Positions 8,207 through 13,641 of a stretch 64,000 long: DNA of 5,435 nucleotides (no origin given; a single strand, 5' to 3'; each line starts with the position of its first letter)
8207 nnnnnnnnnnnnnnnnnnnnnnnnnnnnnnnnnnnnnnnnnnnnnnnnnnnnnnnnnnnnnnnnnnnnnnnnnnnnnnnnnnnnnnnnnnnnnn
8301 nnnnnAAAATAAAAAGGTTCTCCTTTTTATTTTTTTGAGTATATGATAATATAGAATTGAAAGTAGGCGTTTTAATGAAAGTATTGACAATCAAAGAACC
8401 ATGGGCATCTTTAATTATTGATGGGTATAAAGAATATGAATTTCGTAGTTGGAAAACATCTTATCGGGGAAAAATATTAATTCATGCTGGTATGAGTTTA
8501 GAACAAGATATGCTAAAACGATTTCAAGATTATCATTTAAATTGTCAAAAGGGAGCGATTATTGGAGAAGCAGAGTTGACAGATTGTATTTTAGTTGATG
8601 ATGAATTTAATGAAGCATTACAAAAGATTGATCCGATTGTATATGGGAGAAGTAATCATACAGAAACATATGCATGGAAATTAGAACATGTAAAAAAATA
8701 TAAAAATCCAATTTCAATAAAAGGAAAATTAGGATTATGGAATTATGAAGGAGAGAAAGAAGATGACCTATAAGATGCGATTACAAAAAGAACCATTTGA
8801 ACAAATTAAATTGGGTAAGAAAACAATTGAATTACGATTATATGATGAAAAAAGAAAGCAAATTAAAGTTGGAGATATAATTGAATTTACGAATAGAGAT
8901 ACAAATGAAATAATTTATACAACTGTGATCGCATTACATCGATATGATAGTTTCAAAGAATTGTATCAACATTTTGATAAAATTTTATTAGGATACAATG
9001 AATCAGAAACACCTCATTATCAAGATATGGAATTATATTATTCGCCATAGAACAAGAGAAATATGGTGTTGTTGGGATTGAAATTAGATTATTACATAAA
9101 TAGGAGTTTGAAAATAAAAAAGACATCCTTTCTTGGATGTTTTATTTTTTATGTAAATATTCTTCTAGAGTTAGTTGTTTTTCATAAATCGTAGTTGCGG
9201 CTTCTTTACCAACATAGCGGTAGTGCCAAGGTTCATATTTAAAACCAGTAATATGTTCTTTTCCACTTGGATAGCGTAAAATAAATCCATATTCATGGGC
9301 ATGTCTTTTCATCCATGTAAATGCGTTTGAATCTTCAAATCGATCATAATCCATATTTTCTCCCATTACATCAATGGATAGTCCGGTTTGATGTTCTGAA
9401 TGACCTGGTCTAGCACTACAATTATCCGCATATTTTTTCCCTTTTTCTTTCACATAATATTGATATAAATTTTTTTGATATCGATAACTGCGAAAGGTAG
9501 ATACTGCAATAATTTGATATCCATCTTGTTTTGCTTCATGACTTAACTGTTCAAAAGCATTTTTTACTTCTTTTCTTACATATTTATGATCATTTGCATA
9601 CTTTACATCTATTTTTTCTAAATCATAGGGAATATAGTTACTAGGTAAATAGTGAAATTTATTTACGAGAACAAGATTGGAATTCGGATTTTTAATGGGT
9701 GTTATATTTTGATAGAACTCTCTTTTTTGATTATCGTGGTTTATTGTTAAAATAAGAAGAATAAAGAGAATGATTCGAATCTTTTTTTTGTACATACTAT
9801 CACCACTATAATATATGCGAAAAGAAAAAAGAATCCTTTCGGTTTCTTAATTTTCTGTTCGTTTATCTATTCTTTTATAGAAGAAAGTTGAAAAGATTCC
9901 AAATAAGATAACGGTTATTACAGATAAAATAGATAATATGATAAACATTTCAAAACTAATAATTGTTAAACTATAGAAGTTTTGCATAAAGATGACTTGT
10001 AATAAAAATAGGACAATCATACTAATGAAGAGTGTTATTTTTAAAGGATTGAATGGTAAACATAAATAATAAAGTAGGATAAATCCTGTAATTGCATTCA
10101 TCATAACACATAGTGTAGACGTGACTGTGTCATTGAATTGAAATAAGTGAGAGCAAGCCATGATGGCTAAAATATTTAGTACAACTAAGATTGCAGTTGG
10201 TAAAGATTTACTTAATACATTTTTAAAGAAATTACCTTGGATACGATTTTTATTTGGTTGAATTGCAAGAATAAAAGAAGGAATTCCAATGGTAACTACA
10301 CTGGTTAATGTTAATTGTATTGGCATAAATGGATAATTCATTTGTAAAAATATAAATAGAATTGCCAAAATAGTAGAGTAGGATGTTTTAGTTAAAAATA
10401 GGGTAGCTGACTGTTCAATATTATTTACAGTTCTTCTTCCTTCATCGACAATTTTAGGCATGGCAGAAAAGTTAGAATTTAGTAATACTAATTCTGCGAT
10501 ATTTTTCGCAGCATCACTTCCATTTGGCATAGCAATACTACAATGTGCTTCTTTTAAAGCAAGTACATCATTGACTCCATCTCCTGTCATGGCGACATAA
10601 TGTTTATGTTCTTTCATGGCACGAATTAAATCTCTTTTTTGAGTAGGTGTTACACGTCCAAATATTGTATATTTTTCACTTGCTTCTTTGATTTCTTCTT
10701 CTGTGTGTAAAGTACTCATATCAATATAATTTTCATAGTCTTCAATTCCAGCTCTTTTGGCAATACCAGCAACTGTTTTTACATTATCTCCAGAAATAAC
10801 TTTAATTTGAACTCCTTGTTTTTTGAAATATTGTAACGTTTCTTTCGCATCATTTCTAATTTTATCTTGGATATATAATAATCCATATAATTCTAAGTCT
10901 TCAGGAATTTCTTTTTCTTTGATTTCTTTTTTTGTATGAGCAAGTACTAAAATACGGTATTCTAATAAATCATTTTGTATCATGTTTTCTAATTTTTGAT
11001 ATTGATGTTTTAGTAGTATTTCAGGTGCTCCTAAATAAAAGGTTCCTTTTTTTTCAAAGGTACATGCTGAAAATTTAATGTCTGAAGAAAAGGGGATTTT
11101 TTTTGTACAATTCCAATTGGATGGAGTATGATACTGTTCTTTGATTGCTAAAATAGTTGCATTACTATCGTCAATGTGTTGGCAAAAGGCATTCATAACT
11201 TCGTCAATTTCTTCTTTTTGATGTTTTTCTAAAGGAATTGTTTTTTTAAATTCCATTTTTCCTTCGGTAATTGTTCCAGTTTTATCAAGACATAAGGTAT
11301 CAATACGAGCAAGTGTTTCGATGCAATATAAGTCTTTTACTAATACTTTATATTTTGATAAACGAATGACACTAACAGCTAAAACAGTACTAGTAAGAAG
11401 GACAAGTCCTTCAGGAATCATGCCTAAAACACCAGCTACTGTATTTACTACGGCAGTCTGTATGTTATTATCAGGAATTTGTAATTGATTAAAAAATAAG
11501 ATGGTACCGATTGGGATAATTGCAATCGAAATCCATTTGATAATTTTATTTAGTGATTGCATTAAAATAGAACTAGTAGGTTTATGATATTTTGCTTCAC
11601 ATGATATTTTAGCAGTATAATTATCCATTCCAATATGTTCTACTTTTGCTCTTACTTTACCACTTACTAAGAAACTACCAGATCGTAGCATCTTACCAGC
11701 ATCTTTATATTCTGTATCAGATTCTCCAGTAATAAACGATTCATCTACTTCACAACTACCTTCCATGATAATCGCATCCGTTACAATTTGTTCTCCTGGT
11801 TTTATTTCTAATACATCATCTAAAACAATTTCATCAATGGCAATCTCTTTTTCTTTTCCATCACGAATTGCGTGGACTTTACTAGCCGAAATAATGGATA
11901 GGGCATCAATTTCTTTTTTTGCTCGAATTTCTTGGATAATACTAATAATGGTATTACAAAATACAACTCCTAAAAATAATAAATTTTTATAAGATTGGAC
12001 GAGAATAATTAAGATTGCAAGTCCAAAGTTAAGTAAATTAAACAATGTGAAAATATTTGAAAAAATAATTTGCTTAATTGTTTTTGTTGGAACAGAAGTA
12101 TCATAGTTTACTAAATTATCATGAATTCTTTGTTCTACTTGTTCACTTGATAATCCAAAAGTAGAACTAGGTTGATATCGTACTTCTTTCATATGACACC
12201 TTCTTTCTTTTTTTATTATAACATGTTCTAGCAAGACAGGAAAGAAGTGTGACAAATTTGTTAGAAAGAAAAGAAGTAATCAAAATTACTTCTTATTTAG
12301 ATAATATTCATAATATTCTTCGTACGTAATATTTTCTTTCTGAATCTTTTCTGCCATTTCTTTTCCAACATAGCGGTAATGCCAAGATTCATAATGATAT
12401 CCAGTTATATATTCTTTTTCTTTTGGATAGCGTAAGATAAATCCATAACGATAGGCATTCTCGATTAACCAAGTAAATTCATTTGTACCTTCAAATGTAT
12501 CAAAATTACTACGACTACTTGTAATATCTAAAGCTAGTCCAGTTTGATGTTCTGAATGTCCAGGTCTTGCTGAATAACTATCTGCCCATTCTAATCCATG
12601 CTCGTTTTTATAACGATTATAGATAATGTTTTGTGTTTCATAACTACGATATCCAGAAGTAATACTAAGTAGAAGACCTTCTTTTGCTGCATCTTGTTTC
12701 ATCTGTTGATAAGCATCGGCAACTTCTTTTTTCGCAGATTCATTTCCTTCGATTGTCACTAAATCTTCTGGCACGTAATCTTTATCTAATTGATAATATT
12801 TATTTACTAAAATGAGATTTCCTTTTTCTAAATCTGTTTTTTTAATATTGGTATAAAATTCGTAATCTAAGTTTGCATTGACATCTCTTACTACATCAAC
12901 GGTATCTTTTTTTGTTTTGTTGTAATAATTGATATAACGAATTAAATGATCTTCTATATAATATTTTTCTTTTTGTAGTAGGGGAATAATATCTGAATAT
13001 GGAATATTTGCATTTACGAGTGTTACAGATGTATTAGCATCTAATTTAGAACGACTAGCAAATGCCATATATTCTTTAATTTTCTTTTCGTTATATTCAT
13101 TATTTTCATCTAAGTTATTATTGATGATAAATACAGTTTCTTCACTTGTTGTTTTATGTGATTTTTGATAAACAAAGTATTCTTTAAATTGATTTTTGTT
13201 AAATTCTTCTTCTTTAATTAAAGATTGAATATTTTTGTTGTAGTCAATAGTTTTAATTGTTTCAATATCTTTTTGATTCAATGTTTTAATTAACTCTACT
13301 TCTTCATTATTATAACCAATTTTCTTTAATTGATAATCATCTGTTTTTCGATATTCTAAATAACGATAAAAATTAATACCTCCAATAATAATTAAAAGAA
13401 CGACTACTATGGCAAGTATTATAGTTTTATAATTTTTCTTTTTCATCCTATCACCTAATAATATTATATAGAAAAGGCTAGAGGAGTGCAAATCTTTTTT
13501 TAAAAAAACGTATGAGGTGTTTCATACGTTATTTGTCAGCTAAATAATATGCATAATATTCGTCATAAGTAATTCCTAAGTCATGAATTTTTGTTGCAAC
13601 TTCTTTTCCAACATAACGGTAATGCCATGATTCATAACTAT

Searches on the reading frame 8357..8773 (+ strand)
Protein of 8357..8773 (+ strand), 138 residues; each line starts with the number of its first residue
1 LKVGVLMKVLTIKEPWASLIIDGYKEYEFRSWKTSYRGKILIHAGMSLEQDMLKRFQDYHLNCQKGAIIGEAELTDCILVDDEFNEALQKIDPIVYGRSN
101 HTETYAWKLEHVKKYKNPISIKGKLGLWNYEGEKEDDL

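Call 60: search_protein_families(library=pfam, proteins=[window:8357-8773:+], max_evalue=0.000001)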
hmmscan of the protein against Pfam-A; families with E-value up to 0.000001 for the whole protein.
window:8357-8773:+ (138 aa): 1 family
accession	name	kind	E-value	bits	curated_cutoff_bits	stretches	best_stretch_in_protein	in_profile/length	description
PF04266.20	ASCH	-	7.4e-10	39.9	21.2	1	10-110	1-89/103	ASCH domain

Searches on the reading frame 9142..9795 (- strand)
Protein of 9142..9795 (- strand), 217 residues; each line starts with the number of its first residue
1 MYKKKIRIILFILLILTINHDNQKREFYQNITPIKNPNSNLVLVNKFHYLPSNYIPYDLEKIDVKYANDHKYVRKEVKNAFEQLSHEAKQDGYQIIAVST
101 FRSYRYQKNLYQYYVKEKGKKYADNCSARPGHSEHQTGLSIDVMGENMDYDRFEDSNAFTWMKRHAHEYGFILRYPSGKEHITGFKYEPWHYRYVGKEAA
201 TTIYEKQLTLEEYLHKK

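Call 60: search_protein_families(library=pfam, proteins=[window:9142-9795:-], max_evalue=0.000001)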
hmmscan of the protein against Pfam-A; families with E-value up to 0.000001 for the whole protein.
window:9142-9795:- (217 aa): 1 family
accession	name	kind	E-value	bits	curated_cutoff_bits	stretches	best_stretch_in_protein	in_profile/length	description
PF02557.22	VanY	-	5.9e-45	152.7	25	1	71-197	2-132/132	D-alanyl-D-alanine carboxypeptidase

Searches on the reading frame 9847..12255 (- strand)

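Call 60: search_protein_families(library=pfam, proteins=[window:9847-12255:-], max_evalue=0.000001)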
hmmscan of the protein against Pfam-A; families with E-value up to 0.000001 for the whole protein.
window:9847-12255:- (802 aa): 2 families
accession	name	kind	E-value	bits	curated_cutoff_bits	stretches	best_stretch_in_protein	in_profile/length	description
PF00122.25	E1-E2_ATPase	-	3.2e-43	147.8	28.1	1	123-301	3-180/181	E1-E2 ATPase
PF00702.32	Hydrolase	-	2.3e-22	80.8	26.4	1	318-571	1-191/191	haloacid dehalogenase-like hydrolase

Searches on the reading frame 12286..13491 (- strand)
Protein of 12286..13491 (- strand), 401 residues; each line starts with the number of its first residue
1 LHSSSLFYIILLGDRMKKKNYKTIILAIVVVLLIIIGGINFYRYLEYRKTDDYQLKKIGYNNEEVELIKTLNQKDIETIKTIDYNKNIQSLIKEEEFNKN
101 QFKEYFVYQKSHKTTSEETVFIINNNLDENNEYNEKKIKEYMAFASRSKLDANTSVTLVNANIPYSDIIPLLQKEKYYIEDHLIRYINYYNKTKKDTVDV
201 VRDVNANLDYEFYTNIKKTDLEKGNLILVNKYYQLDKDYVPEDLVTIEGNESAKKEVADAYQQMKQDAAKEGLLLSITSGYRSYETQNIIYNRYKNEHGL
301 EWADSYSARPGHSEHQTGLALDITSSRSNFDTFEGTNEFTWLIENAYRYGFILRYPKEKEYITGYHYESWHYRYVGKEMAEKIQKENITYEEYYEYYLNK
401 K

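Call 61: search_protein_families(library=pfam, proteins=[window:12286-13491:-], max_evalue=0.000001)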
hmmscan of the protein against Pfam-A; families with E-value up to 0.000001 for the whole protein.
window:12286-13491:- (401 aa): 1 family
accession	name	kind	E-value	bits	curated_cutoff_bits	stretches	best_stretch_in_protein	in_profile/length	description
PF02557.22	VanY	-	6.7e-43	146.1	25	1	252-377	3-132/132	D-alanyl-D-alanine carboxypeptidase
